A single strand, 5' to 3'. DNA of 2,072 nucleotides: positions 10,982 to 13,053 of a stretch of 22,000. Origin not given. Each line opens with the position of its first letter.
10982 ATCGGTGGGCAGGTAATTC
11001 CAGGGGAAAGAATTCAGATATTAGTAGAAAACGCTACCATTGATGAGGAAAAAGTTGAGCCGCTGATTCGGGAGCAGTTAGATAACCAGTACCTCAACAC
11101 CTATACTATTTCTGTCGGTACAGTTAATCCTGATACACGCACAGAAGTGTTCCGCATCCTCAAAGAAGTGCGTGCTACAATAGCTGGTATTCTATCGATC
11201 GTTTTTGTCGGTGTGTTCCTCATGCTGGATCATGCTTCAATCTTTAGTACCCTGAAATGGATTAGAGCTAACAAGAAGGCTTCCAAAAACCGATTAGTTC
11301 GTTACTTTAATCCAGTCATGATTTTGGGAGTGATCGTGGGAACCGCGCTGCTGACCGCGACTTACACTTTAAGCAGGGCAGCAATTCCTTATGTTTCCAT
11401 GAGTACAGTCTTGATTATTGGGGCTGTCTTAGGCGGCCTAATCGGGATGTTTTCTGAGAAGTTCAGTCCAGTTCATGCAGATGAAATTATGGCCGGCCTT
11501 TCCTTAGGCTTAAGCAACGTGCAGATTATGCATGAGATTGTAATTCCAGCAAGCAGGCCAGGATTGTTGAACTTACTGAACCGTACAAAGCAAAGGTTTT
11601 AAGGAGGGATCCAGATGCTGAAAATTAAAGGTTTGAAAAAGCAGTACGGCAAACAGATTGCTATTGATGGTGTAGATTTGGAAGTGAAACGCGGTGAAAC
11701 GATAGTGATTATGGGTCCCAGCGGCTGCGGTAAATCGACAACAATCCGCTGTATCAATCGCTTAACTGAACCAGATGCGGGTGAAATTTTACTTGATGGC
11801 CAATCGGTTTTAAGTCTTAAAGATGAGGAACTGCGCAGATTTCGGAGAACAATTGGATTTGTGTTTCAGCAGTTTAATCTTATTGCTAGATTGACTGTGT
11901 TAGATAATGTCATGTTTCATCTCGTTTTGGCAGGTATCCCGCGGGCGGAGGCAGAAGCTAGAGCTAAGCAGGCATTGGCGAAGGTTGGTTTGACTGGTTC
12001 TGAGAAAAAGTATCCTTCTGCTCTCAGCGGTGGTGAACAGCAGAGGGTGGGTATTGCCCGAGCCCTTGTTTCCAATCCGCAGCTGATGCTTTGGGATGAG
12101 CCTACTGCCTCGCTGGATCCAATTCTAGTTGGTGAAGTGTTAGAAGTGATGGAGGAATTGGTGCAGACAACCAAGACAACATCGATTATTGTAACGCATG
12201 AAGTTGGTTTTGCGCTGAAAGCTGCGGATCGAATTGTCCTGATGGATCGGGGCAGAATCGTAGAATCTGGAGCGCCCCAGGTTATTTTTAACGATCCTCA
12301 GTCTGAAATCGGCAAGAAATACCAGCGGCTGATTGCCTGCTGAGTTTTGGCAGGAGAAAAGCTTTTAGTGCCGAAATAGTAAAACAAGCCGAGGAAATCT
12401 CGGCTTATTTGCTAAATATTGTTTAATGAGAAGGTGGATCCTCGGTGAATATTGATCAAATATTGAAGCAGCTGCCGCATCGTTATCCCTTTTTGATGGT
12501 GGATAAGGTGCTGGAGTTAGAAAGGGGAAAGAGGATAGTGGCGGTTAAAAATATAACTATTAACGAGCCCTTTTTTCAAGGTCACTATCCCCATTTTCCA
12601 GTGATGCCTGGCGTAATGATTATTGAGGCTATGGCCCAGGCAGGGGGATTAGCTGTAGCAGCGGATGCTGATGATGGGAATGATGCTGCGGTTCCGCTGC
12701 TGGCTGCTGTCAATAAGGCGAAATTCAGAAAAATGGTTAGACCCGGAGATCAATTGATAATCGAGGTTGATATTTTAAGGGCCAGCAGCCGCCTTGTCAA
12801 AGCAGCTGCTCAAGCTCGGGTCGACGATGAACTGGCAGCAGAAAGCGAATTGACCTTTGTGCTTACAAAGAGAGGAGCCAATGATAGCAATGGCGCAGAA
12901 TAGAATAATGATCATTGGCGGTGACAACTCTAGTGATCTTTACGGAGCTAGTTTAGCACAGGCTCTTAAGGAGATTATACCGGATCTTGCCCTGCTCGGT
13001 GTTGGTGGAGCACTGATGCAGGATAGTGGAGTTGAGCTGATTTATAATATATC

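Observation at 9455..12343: Orphan two-gene ABC machine with a ~540-aa ectodomain, set between lptA and fabZ-lpxB-lptB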

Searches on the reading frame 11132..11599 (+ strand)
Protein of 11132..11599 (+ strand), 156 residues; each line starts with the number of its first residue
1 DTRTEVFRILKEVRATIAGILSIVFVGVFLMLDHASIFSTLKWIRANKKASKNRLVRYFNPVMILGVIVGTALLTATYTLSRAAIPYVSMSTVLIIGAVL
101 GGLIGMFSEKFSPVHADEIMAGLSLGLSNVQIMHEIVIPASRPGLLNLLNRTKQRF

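Call 29: search_protein_families(library=pfam, alignment_id=A2, max_evalue=10)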
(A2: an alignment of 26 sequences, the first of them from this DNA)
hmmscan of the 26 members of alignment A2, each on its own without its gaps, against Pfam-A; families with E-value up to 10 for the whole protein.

A. member 1, seq(156 aa): 6 families
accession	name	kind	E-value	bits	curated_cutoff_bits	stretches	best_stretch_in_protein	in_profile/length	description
PF07274.17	DUF1440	-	0.011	16.2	34.7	1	64-141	29-105/135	Protein of unknown function (DUF1440)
PF17073.10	SafA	-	0.86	10.1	27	0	51-93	6-48/66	Two-component-system connector protein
PF17304.8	OM14_C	-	1.1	10.3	26.1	0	60-78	5-23/70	Mitochondrial outer membrane protein OM14, C-terminal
PF11368.13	DUF3169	-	2.7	8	31.6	1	87-122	4-43/250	Protein of unknown function (DUF3169)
PF01769.21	MgtE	-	3.6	8.3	27.6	1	49-111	36-98/125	Divalent cation transporter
PF20990.2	DUF2207_C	-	4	7.5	33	1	41-104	124-185/247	Predicted membrane protein (DUF2207) C-terminal domain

B. families by the number of members that match (of 26 scanned): 51 families (the first 25 are shown)
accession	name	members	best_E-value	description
PF00528.27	BPD_transp_1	19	3.9e-05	Binding-protein-dependent transport system inner membrane component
PF25285.1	DUF7875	8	0.0011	Domain of unknown function (DUF7875)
PF05767.17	Pox_A14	4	0.18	Poxvirus virion envelope protein A14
PF12811.12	BaxI_1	3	0.012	Bax inhibitor 1 like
PF20990.2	DUF2207_C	3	0.11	Predicted membrane protein (DUF2207) C-terminal domain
PF07274.17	DUF1440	2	0.011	Protein of unknown function (DUF1440)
PF06570.16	DUF1129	2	0.026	Protein of unknown function (DUF1129)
PF17009.10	DUF5090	2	0.071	Domain of unknown function (DUF5090)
PF14340.12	DUF4395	2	0.09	Domain of unknown function (DUF4395)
PF11151.13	DUF2929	2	0.37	Protein of unknown function (DUF2929)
PF13314.11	DUF4083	2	0.47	Domain of unknown function (DUF4083)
PF06197.19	DUF998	1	0.00027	Protein of unknown function (DUF998)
PF17158.10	MASE4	1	0.0025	Membrane-associated sensor, integral membrane domain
PF15841.10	TMEM239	1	0.0057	Transmembrane protein 239 family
PF03994.20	DUF350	1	0.012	Domain of Unknown Function (DUF350)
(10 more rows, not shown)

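Call 30: search_solved_structures(query=A2, max_evalue=10, show_alignments=5)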
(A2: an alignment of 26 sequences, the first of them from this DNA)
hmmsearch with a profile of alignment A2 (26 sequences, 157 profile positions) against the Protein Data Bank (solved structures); distinct sequences matched with E-value up to 10: 12.
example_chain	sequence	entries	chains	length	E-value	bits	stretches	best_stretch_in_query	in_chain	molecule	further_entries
8y5f_C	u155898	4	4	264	0.0019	21.5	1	29-144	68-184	Spermidine/putrescine transport system permease protein PotC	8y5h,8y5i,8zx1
8y5g_C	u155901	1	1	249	0.0019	21.5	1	28-144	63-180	Spermidine/putrescine transport system permease protein PotC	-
6cvl_A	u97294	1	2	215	0.012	18.9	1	81-148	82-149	MetI transmembrane subunit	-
3dhw_A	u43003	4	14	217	0.012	18.9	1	81-148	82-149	D-methionine transport system permease protein metI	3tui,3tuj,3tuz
4yms_D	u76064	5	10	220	0.048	16.9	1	68-141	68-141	ABC-type amino acid transport system, permease component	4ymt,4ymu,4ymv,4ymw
8y5g_B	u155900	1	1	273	0.26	14.5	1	90-147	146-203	Spermidine/putrescine ABC transporter permease PotB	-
8y5f_B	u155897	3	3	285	0.27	14.5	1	90-147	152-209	Spermidine/putrescine transport system permease protein PotB | Spermidine/putrescine ABC transporter membrane protein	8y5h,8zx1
8y5i_B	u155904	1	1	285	0.27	14.5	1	90-147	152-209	Spermidine/putrescine transport system permease protein PotB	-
5mmt_A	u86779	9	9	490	6.2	10.1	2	57-112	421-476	Di-or tripeptide:H+ symporter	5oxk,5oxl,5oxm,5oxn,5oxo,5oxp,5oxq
4xni_A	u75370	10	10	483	8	9.7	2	60-108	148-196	Di-or tripeptide:H+ symporter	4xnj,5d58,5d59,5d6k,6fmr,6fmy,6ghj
7ac6_A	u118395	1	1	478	8.3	9.7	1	60-108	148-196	Di-or tripeptide:H+ symporter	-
4aps_A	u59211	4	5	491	9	9.5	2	60-108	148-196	DI-OR TRIPEPTIDE H+ SYMPORTER | DI-OR TRIPEPTIDE:H+ SYMPORTER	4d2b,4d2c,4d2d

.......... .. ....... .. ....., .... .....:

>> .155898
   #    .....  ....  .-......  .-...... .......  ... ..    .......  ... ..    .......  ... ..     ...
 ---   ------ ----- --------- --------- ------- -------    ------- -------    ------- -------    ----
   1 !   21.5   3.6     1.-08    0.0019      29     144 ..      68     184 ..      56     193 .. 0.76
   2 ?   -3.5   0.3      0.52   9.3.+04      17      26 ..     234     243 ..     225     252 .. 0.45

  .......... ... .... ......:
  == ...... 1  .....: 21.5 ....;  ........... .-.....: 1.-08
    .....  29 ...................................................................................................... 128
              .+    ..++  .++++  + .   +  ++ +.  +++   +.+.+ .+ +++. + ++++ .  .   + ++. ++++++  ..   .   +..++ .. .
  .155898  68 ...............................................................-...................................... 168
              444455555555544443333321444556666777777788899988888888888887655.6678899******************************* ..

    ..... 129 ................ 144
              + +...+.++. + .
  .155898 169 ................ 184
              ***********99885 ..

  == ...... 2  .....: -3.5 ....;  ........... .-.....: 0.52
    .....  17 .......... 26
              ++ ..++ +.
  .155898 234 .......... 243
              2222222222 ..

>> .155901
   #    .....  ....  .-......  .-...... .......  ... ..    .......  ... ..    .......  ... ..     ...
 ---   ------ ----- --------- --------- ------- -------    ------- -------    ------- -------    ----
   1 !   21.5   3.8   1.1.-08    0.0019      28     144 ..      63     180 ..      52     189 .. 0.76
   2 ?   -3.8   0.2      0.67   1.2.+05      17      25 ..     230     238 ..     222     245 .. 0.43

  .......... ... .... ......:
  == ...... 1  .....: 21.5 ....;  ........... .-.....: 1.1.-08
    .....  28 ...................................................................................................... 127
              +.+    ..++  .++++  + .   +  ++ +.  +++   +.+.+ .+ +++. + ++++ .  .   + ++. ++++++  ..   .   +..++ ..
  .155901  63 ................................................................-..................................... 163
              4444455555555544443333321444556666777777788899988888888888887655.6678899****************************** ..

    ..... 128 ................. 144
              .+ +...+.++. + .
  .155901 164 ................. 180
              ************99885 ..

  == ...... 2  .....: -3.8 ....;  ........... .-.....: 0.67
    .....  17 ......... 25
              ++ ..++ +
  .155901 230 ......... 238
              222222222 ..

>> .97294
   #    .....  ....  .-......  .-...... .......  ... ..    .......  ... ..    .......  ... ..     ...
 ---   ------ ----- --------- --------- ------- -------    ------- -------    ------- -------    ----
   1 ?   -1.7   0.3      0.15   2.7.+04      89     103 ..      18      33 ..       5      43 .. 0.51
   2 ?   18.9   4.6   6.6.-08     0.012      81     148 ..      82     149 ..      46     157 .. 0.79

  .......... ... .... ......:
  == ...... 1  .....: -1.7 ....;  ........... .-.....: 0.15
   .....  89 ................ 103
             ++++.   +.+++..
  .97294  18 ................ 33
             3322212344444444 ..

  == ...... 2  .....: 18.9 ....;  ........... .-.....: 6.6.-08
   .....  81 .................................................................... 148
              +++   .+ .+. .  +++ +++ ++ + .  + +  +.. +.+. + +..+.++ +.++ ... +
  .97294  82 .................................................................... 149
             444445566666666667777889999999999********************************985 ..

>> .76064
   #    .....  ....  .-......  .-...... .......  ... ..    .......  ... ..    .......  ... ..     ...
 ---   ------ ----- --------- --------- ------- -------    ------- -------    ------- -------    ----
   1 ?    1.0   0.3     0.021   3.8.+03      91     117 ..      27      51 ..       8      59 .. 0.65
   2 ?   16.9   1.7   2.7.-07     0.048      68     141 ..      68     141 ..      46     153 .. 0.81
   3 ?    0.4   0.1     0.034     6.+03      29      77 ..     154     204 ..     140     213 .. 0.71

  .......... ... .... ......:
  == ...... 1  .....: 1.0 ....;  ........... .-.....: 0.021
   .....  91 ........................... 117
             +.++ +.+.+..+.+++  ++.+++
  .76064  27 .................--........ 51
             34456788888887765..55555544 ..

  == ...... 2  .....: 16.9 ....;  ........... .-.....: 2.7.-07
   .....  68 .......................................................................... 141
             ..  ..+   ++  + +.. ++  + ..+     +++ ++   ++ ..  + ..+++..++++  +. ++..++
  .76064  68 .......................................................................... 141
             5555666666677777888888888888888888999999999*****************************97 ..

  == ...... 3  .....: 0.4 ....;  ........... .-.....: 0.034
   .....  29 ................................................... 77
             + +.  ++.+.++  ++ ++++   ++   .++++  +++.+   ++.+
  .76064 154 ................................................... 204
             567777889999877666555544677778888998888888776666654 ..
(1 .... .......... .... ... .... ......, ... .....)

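Call 70: predict_structure(alignment_id=A2)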
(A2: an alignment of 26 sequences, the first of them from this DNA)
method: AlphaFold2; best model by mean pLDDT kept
length: 156 residues; sequences in the alignment: 26
mean_pLDDT: 86.7   pTM: 0.75
mean pLDDT of the five models: 86.7, 86.6, 86.1, 84.0, 83.2
residues with pLDDT >= 90: 67; 70-90: 77; 50-70: 12; < 50: 0
segments of 3 or more residues with pLDDT < 50: none
pLDDT, mean of each block of 10 residues (from residue 1): 90 91 93 88 79 66 92 95 88 96 91 83 89 83 82 77
secondary structure, 60 per line:
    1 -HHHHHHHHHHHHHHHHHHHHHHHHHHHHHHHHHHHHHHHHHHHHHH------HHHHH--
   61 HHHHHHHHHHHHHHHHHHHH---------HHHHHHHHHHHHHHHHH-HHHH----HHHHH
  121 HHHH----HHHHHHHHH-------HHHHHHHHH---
elements in order: H2-47 H54-58 H61-80 H90-106 H108-111 H116-124 H129-137 H145-153

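Call 72: fold_search(model_id=the predicted structure, library=pdb)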
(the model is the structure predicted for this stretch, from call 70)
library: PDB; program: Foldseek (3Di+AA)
matches with E <= 10: 11; with E <= 0.001: 0
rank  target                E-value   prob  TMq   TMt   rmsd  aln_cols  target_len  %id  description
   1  8z21_B                4.8e+00  0.08  0.28  0.19   9.0       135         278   15  Cryo-EM structure of Escherichia coli OppBCDF in the resting state (released 2025-04-16)
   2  5hxc                  4.8e+00  0.03  0.20  0.12  15.9       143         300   18  Structural mechanisms of extracellular ion exchange and induced binding-site occlusion in the sodium-calcium exchanger N (released 2016-05-11)
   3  7jpv_E                5.9e+00  0.08  0.25  0.27  15.2       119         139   19  Rabbit Cav1.1 in the presence of 1 micromolar (S)-(-)-Bay K8644 in nanodiscs at 3.4 Angstrom resolution (released 2020-11-18)
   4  7cae_B                6.2e+00  0.11  0.38  0.26   9.5       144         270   14  Mycobacterium smegmatis LpqY-SugABC complex in the resting state (released 2020-12-02)
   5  9k3x_A                6.2e+00  0.10  0.36  0.23   7.4       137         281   16  Cryo-EM structure of E coli pstSCAB in the pretranslocation state (released 2026-02-18)
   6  7w7c_B                6.2e+00  0.07  0.26  0.25   9.5       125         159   15  Heme exporter in the unliganded form (released 2022-06-22)
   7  2r6g_G                7.6e+00  0.08  0.30  0.20   8.6       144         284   14  The Crystal Structure of the E. coli Maltose Transporter (released 2007-11-27)
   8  9nst_B                7.9e+00  0.03  0.19  0.11  14.7       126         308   15  Bacterial Pictet-Spenglerase KslB in complex with product of L-Trp and a-ketoglutaric acid (released 2025-04-23)
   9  2lyn_C                8.4e+00  0.04  0.22  0.26  11.4       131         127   14  HIGH RESOLUTION STRUCTURE OF RED ABALONE LYSIN DIMER (released 2000-01-21)
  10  8vhv                  8.8e+00  0.04  0.22  0.20  10.7       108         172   17  Transmembrane AMPA Receptor Regulatory Protein Subunit Gamma 2 (released 2025-01-22)
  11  8c29_S                9.2e+00  0.02  0.18  0.15  13.8       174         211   12  Cryo-EM structure of photosystem II C2S2 supercomplex from Norway spruce (Picea abies) at 2.8 Angstrom resolution (released 2023-07-26)

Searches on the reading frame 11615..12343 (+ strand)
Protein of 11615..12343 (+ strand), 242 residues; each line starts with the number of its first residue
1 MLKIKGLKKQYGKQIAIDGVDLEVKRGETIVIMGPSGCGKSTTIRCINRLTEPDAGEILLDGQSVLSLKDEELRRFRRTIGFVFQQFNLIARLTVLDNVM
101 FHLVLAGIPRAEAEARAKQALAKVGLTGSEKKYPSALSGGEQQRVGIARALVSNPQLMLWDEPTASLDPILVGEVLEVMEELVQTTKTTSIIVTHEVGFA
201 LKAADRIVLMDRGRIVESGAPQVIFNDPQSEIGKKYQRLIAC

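Call 3: search_protein_families(library=pfam, proteins=[window:11615-12343:+], max_evalue=0.01)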
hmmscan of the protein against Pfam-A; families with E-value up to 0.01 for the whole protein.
window:11615-12343:+ (242 aa): 10 families
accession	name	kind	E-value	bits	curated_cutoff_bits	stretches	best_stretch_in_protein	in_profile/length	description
PF00005.33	ABC_tran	-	5.5e-40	137.6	25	1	18-165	2-137/137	ABC transporter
PF13304.12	AAA_21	-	1.4e-07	32.3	27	1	137-196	238-299/304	AAA domain, putative AbiEii toxin, Type IV TA system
PF02463.25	SMC_N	-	0.00012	22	40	0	133-208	133-209/220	RecF/RecN/SMC N terminal domain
PF03215.21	Rad17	-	0.00029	21.3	23.8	1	17-50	35-68/186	Rad17 P-loop domain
PF13191.12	AAA_16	-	0.00043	21.2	32.6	1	25-73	20-63/167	AAA ATPase domain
PF01637.24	ATPase_2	-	0.0014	18.9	33.2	0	25-55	18-49/225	ATPase domain predominantly from Archaea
PF13401.12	AAA_22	-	0.0022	18.7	27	1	29-52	7-30/130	AAA domain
PF13555.12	AAA_29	-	0.0022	18.2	27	1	18-49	13-44/61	P-loop containing region of AAA domain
PF09818.15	ABC_ATPase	-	0.0058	16.1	23.2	0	175-215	211-251/283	P-loop domain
PF03193.22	RsgA_GTPase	-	0.0071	16.6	30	0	23-49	103-128/174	RsgA GTPase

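Call 4: search_protein_families(library=ncbifam, proteins=[window:11615-12343:+], max_evalue=0.01)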
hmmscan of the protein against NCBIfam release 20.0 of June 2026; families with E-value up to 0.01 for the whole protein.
window:11615-12343:+ (242 aa): 192 families (the best 25 are shown)
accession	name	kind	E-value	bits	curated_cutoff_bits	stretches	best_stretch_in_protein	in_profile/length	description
NF008428.0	PRK11264.1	equivalog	1.7e-76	256.8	406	1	1-236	3-243/250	L-cystine ABC transporter ATP-binding protein TcyN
NF007027.0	PRK09493.1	equivalog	6.9e-75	251.5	379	1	1-236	1-235/240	glutamine ABC transporter ATP-binding protein GlnQ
TIGR01186.1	proV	subfamily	2.4e-71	240.8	326.6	1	10-236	2-229/363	betaine/proline/choline family ABC transporter ATP-binding protein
TIGR03005.1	ectoine_ehuA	equivalog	2.5e-68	230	345.4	1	3-238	2-248/252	ectoine/hydroxyectoine ABC transporter ATP-binding protein EhuA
TIGR02315.1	ABC_phnC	equivalog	3.8e-65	219.7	266.1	1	1-227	1-236/243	phosphonate ABC transporter ATP-binding protein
TIGR03265.1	PhnT2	equivalog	1.6e-64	218.3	457.7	1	2-231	5-229/353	putative 2-aminoethylphosphonate ABC transporter ATP-binding protein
NF008338.0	PRK11124.1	equivalog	1.5e-62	211.2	369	1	2-236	3-239/242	arginine ABC transporter ATP-binding protein ArtP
NF007908.0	PRK10619.1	equivalog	3e-61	206.9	466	1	2-232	6-247/257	histidine ABC transporter ATP-binding protein HisP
TIGR00972.1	3a0107s01c2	equivalog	2.5e-59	200.6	343.2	1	2-236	2-242/248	phosphate ABC transporter ATP-binding protein PstB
TIGR02314.1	ABC_MetN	equivalog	1e-58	199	499.7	1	7-238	10-242/343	methionine ABC transporter ATP-binding protein MetN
TIGR00968.1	3a0106s01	subfamily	3.4e-57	193.7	342.75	1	3-231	2-225/237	sulfate ABC transporter ATP-binding protein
NF043075.1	MMSYN1_0197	equivalog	1.1e-56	192.3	550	1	1-231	2-227/341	spermidine/putrescine ABC transporter ATP-binding protein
NF006987.0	PRK09452.1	equivalog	1.2e-56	192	482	1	2-229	18-240/378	spermidine/putrescine ABC transporter ATP-binding protein PotA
TIGR02673.1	FtsE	equivalog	6.1e-55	186.2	264.85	1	1-214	1-214/214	cell division ATP-binding protein FtsE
TIGR03415.1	ABC_choXWV_ATP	equivalog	1.8e-54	185.2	483.75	1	8-232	31-260/382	choline ABC transporter ATP-binding protein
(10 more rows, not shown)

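Call 6: search_solved_structures(query=window:11615-12343:+, max_evalue=1e-30)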
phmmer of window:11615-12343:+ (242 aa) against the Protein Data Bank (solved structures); distinct sequences matched with E-value up to 1e-30: 186 (the best 60 are shown).
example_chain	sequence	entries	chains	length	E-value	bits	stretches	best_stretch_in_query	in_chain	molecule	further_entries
4u00_A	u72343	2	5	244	6.4e-68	231.8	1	2-236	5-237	Amino acid ABC transporter, ATP-binding protein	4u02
8j5q_D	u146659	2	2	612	7.5e-66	225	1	7-234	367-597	Uncharacterized ABC transporter ATP-binding protein Rv1281c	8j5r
3c41_J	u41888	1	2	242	4.2e-65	222.6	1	1-236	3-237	Amino acid ABC transporter (ArtP)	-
8j5s_D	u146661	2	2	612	4.2e-65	222.6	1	7-234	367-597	Uncharacterized ABC transporter ATP-binding protein Rv1281c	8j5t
2olj_A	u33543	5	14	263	5.6e-65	222.2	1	1-236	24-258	Amino acid ABC transporter | protein ArtP | ArtP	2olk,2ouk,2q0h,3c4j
8wd9_D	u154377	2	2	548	9.2e-62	211.7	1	2-234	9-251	Probable dipeptide-transport ATP-binding protein ABC transporter DppD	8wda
8wdb_D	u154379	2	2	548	5.9e-61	209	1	2-234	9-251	Probable dipeptide-transport ATP-binding protein ABC transporter DppD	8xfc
4yms_J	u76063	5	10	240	1.3e-59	204.6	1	4-234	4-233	ABC-type polar amino acid transport system, ATPase component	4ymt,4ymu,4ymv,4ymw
1b0u_A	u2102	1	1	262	3.3e-56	193.5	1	4-231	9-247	HISTIDINE PERMEASE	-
7niu_A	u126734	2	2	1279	1.1e-55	191.8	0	17-222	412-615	Isoform 2 of Phosphatidylcholine translocator ABCB4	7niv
6s7p_A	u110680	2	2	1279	6.5e-55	189.3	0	17-222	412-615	Phosphatidylcholine translocator ABCB4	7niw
7mbz_C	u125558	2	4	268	1.4e-54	188.2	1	15-235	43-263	ABC transporter, ATP-binding protein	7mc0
8y6h_A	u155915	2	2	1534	1.4e-54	188.1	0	17-221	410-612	ATP-dependent translocase ABCB1,mNeonGreen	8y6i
6ujp_A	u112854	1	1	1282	4.7e-54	186.5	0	16-221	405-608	ATP-dependent translocase ABCB1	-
6ujw_A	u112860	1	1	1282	4.7e-54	186.4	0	16-221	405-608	ATP-dependent translocase ABCB1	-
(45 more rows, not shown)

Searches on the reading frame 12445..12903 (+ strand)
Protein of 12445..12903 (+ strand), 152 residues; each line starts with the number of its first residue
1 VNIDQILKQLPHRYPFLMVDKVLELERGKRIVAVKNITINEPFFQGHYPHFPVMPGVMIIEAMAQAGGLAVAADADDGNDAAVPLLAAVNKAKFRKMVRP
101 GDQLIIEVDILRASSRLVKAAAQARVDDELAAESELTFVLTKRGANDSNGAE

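Call 3: search_protein_families(library=pfam, proteins=[window:12445-12903:+], max_evalue=0.01)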
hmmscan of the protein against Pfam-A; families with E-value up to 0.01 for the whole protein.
window:12445-12903:+ (152 aa): 2 families
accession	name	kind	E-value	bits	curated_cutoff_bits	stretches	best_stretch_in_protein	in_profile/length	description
PF07977.19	FabA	-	4.4e-35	120.7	23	1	10-133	1-136/138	FabA-like domain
PF03061.28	4HBT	-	0.0051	17.5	20.6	0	60-128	10-74/79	Thioesterase superfamily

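Call 4: search_protein_families(library=ncbifam, proteins=[window:12445-12903:+], max_evalue=0.01)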
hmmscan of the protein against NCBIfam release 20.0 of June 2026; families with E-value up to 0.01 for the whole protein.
window:12445-12903:+ (152 aa): 6 families
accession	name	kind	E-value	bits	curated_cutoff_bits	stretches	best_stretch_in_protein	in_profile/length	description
TIGR01750.1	fabZ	equivalog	1.4e-55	187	155.15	1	1-139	1-140/141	3-hydroxyacyl-ACP dehydratase FabZ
NF000582.1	PRK00006.1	equivalog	1.9e-54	183.3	113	1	2-139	1-136/137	3-hydroxyacyl-ACP dehydratase FabZ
NF009667.0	PRK13188.1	equivalog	1.4e-51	175.7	465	1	1-142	321-461/464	bifunctional UDP-3-O-[3-hydroxymyristoyl] N-acetylglucosamine deacetylase/3-hydroxyacyl-ACP dehydratase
NF058663.1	cispen_cyc_AmcE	equivalog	2.5e-19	69.9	140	1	4-139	7-141/153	cispentacin biosynthesis cyclizing decarboxylase AmcE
NF003509.0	PRK05174.1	equivalog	1.9e-11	44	124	1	8-127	27-151/172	bifunctional 3-hydroxydecanoyl-ACP dehydratase/trans-2-decenoyl-ACP isomerase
TIGR01749.1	fabA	equivalog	2.4e-08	34.1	238.15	1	9-127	25-146/169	3-hydroxyacyl-[acyl-carrier-protein] dehydratase FabA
